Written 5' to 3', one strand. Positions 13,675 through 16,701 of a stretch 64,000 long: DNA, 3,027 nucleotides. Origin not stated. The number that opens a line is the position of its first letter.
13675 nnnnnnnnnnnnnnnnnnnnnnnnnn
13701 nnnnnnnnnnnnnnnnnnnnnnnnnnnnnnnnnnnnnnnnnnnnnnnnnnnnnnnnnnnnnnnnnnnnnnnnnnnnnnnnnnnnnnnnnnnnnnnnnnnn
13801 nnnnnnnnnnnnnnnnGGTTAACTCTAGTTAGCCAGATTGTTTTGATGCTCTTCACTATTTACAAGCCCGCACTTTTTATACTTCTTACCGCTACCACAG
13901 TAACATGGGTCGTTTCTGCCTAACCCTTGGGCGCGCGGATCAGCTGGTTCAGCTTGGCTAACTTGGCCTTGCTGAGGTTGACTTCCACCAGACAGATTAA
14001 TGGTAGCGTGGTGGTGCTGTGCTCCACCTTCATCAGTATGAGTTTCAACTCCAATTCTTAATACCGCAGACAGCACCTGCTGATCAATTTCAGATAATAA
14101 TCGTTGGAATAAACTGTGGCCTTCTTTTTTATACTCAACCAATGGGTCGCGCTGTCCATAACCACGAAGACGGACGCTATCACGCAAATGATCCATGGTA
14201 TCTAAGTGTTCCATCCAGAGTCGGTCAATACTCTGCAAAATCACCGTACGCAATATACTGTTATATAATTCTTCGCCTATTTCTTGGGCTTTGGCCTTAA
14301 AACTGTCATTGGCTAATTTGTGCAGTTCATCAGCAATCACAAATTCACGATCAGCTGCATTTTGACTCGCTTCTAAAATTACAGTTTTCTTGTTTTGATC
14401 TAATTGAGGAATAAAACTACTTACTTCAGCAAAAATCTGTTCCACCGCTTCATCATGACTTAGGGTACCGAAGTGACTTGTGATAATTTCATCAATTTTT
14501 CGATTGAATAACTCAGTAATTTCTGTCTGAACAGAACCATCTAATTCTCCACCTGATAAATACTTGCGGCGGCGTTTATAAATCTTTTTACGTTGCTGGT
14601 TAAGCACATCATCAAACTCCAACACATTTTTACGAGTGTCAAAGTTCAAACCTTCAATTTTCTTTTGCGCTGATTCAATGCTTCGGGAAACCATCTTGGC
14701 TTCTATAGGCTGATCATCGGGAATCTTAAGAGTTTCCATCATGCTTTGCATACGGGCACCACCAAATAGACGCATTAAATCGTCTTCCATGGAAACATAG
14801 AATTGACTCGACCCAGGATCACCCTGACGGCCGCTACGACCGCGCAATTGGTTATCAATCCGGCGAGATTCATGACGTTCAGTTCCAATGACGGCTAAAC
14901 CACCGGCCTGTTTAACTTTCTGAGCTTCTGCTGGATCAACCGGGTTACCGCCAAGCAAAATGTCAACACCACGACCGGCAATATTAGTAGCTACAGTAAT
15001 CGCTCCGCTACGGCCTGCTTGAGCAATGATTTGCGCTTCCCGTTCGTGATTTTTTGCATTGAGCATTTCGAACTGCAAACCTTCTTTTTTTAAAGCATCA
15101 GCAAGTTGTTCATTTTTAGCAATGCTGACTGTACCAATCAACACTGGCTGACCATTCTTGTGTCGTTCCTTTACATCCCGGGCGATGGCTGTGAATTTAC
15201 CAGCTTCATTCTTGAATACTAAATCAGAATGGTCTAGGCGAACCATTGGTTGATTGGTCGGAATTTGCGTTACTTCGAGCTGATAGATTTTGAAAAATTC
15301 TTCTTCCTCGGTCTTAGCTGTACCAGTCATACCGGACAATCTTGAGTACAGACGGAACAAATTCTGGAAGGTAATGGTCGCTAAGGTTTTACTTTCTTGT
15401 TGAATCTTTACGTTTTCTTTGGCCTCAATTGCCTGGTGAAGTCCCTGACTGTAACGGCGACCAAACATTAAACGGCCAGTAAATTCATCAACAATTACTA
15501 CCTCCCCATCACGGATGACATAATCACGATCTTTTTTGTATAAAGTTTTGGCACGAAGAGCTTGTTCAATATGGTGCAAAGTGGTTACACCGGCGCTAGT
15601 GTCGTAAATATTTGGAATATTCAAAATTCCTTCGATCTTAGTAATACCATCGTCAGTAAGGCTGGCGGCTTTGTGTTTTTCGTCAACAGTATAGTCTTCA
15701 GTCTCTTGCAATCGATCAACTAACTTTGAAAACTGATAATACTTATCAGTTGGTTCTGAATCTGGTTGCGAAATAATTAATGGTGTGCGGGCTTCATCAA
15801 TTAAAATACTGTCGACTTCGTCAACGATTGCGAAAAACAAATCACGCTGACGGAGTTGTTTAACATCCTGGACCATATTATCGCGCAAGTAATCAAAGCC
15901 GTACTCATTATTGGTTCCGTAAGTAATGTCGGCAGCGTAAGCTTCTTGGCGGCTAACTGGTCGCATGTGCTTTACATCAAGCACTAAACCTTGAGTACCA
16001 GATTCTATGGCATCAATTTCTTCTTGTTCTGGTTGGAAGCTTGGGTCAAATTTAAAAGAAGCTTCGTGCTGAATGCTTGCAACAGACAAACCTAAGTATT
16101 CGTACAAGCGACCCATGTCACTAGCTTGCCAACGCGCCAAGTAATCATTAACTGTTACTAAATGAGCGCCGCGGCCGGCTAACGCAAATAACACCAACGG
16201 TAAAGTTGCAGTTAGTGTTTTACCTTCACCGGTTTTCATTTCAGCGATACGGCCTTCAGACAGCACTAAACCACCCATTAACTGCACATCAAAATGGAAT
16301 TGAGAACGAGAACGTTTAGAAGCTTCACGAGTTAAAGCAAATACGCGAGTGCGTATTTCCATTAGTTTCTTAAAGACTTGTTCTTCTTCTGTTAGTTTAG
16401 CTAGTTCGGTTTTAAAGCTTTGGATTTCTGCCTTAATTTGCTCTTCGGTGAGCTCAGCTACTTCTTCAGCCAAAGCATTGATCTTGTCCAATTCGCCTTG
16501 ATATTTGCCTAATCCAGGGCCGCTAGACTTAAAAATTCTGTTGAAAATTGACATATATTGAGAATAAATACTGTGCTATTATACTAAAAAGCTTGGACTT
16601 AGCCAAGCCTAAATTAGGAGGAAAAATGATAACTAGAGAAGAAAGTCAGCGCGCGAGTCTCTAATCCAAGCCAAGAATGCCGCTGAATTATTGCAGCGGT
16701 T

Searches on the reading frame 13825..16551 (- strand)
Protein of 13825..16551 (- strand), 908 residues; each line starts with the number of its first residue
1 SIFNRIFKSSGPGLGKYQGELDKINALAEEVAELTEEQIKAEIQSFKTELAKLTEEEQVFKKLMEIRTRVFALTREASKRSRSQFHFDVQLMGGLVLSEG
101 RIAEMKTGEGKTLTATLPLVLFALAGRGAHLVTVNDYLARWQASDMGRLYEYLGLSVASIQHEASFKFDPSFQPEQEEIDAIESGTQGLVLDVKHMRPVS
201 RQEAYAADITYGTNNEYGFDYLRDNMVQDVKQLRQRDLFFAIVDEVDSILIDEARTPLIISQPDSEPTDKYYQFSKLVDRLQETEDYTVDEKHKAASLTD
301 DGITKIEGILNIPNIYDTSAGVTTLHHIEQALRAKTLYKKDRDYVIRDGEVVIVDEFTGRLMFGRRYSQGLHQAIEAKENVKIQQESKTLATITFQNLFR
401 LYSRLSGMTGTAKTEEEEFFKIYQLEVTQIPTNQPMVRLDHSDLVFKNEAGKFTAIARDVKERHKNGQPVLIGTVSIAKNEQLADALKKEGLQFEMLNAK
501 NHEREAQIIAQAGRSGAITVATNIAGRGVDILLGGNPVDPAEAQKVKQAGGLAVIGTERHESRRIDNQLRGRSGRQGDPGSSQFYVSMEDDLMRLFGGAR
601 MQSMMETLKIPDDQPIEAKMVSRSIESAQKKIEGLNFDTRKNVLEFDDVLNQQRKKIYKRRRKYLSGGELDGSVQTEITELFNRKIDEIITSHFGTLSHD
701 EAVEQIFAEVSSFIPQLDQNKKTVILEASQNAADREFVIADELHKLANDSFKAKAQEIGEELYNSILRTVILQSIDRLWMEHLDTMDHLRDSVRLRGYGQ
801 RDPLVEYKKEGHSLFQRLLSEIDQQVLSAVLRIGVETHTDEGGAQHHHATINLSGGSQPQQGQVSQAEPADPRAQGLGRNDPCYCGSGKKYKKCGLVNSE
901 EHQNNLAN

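Call 69: search_protein_families(library=pfam, proteins=[window:13825-16551:-], max_evalue=0.00001)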
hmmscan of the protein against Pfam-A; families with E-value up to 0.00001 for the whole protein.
window:13825-16551:- (908 aa): 5 families
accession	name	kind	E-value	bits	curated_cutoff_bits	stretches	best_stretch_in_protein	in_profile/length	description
PF07517.20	SecA_DEAD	-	1.3e-108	363.1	24.6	1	13-419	12-289/290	SecA DEAD-like domain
PF21090.3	P-loop_SecA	-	2.4e-77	259.6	27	2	435-537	1-103/205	SecA P-loop domain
PF07516.18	SecA_SW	-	1.1e-57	195.8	26.7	1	615-833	1-199/200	SecA Wing and Scaffold domain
PF01043.26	SecA_PP_bind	-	1.1e-41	142.2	23.5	1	268-376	3-110/110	SecA preprotein cross-linking domain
PF02810.21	SEC-C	-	1.2e-06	28.7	20.4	1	879-894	1-16/19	SEC-C motif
